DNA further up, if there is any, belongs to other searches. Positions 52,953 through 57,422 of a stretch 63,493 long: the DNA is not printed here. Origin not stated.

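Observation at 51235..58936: Archaeal Rhs/YD-repeat locus with a detached core-toxin gene and Sec-type leaders on every component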

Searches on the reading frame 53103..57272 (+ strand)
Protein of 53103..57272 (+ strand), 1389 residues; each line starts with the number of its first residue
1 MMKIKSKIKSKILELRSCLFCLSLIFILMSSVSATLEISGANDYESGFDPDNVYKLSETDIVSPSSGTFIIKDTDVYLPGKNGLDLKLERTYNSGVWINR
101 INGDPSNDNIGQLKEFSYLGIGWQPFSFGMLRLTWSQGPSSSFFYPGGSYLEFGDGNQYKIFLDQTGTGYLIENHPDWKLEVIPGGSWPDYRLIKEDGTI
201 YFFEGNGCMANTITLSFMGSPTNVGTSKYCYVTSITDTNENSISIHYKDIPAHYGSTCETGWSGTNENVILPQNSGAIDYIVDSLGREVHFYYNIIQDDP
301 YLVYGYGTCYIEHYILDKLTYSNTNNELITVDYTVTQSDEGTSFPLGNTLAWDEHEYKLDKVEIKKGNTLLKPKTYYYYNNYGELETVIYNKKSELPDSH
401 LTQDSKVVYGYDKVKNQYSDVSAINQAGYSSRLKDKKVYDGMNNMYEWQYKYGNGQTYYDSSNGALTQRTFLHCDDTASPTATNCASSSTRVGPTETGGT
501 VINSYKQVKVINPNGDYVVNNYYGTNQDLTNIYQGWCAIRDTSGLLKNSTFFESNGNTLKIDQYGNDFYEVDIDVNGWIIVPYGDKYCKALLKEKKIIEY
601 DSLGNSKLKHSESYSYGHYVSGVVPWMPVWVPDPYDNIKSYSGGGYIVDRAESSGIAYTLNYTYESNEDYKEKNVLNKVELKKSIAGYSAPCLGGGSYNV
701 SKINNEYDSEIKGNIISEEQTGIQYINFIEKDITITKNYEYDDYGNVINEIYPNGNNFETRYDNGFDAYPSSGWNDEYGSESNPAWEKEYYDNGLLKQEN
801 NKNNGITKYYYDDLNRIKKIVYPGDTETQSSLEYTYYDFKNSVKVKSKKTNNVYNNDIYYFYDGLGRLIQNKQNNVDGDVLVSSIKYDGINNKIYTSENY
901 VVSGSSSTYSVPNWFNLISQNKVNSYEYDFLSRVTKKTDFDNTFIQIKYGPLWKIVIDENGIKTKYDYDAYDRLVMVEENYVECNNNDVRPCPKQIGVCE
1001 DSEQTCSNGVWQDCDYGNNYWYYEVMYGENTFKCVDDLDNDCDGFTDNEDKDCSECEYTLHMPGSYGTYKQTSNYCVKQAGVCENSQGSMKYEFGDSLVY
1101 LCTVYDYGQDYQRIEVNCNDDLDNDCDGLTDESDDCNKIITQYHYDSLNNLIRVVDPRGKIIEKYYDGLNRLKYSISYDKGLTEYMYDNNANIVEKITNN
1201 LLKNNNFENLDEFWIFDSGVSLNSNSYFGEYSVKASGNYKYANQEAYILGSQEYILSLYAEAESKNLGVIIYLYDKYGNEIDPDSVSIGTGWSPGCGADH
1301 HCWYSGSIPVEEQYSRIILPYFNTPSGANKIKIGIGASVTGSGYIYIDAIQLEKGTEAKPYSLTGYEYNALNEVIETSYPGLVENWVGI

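Call 3: search_protein_families(library=pfam, proteins=[window:53103-57272:+], max_evalue=0.1)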
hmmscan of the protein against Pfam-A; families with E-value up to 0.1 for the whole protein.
window:53103-57272:+ (1389 aa): 2 families
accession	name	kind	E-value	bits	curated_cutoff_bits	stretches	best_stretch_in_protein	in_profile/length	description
PF05593.20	RHS_repeat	-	5.3e-14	52.6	22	1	1145-1172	1-28/38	RHS Repeat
PF20148.4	DUF6531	-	0.00015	22.5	24.1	1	60-95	2-35/74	Domain of unknown function (DUF6531)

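Call 4: search_protein_families(library=ncbifam, proteins=[window:53103-57272:+], max_evalue=0.1)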
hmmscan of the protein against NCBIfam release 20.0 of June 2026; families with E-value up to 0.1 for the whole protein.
window:53103-57272:+ (1389 aa): 3 families
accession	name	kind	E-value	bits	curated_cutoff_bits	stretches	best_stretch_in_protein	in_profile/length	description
TIGR01643.1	YD_repeat_2x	repeat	2.6e-08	34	15.8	0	1145-1185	1-41/42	YD repeat-containing protein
NF048003.1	GTA_spike_fiber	domain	5e-05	23.9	36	1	1197-1361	6-170/182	phage head spike fiber domain-containing protein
NF033662.1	acid_disulf_rpt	repeat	0.001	18.7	41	2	1031-1055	4-28/32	acidic double-disulfide repeat-containing protein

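Call 42: find_related_loci(query=A2, collection=genome_contigs, flank=10000)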
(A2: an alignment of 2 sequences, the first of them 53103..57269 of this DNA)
Query A2 (1389 aa) in genome_contigs; peptide patterns used: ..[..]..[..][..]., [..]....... (x = any residue, [..] = any of these).
123 stretches matched a pattern, but none encodes a relative of the query by tblastn (E <= 1e-3).

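Call 43: find_related_loci(query=A2, collection=metagenome_contigs, flank=10000)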
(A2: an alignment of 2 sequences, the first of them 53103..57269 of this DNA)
Query A2 (1389 aa) in metagenome_contigs; peptide patterns used: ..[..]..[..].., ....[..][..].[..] (x = any residue, [..] = any of these).
222 stretches matched a pattern; 1 encode a relative of the query (tblastn E <= 1e-3); 1 distinct loci.
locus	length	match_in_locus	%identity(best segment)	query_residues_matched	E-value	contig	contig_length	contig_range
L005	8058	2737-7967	49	32-1379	0e+0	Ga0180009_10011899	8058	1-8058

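Call 52: find_homologous_proteins(query=window:53103-57269:+, max_evalue=0.001)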
Query window:53103-57269:+ (1389 aa): 9 proteins with E <= 0.001 among 8000 candidates.
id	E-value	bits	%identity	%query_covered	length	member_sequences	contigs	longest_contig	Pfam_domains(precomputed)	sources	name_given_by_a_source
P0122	0.0e+0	3226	100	100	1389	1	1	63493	PF05593.20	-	-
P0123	0.0e+0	1269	49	97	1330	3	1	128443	PF20041.6,PF05593.20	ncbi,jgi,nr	ncbi:MAG: hypothetical protein KJ674_00625 [Nanoarchaeota archaeon]|nr:hypothetical protein [Nanoarc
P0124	1.2e-13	68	29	22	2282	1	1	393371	PF12256.15,PF05593.20,PF13287.13,PF13290.14,PF25023.2,PF18884.6,PF03534.19,PF03495.20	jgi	jgi:YD repeat-containing protein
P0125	6.6e-6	42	24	15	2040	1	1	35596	PF03143.24,PF05593.20,PF25023.2,PF20148.5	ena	-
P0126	8.3e-6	42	35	5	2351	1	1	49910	PF05593.20,PF17766.8,PF25023.2,PF20148.5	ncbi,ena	-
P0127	1.1e-5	42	21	34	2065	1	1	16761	PF05593.20,PF25023.2,PF20148.5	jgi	jgi:RHS repeat-associated protein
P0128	5.2e-5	39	31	5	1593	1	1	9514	PF05593.20,PF25023.2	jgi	jgi:RHS repeat-associated protein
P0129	2.1e-4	37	22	41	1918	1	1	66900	PF05593.20,PF25023.2,PF20148.5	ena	-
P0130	3.6e-4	37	37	5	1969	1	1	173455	PF05593.20,PF25023.2,PF20148.5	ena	-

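Call 53: find_encoding_contigs(protein=P0123, flank=10000, max_places=3)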
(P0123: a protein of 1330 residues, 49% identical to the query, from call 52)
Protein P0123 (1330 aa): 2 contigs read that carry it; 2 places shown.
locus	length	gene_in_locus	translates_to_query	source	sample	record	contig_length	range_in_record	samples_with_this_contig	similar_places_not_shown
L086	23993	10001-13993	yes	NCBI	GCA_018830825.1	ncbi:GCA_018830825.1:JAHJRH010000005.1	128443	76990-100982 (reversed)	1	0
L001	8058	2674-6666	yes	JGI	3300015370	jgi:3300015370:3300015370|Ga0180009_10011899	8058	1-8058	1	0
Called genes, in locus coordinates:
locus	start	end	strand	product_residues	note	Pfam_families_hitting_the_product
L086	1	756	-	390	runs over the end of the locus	PF09492:Pec_lyase (faint), PF07944:Beta-AFase-like_GH127_cat (faint), PF01532:Glyco_hydro_47 (faint), PF07470:Glyco_hydro_88 (weak), PF03663:Glyco_hydro_76 (weak)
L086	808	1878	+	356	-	PF02350:Epimerase_2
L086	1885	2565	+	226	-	PF00483:NTP_transferase, PF12804:NTP_transf_3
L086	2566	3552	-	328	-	PF00106:adh_short (weak), PF04321:RmlD_sub_bind, PF01073:3Beta_HSD, PF01370:Epimerase, PF02719:Polysacc_synt_2, PF07993:NAD_binding_4, PF08659:KR (weak), PF16363:GDP_Man_Dehyd, +1 more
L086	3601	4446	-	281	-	-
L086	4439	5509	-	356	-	PF00551:Formyl_trans_N, PF02911:Formyl_trans_C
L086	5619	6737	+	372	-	PF13439:Glyco_transf_4, PF13579:Glyco_trans_4_4 (weak), PF00534:Glycos_transf_1, PF13692:Glyco_trans_1_4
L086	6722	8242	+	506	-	PF02310:B12-binding, PF19864:Radical_SAM_N2 (faint), PF04055:Radical_SAM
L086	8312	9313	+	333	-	PF25023:TEN_YD-shell, PF03527:RHS (faint)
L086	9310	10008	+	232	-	-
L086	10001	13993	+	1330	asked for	PF05593:RHS_repeat (faint), PF20041:DUF6443 (weak)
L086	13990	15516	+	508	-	PF05593:RHS_repeat (faint), PF25023:TEN_YD-shell (weak)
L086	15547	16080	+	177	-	-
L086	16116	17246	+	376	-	PF13439:Glyco_transf_4, PF13477:Glyco_trans_4_2 (weak), PF13579:Glyco_trans_4_4, PF20706:GT4-conflict (weak), PF00534:Glycos_transf_1, PF13692:Glyco_trans_1_4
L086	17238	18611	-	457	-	PF02310:B12-binding, PF04055:Radical_SAM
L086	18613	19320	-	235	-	PF00535:Glycos_transf_2, PF10111:Glyco_tranf_2_2, PF13641:Glyco_tranf_2_3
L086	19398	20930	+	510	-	PF02366:PMT (weak), PF13231:PMT_2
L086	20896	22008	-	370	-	PF04055:Radical_SAM, PF13186:SPASM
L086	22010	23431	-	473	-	PF02310:B12-binding, PF04055:Radical_SAM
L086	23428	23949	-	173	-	PF08241:Methyltransf_11, PF13489:Methyltransf_23, PF13847:Methyltransf_31 (faint)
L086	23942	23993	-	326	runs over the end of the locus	PF00535:Glycos_transf_2, PF10111:Glyco_tranf_2_2, PF13641:Glyco_tranf_2_3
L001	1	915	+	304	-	?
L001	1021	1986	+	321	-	PF25023:TEN_YD-shell, PF03527:RHS (faint)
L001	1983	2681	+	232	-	-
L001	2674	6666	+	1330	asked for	PF05593:RHS_repeat (faint), PF20041:DUF6443 (weak)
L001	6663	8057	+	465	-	?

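Call 54: search_solved_structures(query=window:53103-57269:+, max_evalue=1)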
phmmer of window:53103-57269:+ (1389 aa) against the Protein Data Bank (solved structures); distinct sequences matched with E-value up to 1: 3.
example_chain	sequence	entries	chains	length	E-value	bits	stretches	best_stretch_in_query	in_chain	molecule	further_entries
8h8a_A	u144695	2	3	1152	1.3e-08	36.3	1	1141-1198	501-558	Putative Rhs-family protein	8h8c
8h8b_A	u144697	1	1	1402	5e-08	34.3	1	1141-1198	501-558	Putative Rhs-family protein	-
8cp6_B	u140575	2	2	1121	0.00045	21.3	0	1128-1188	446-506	Toxin protein Tse5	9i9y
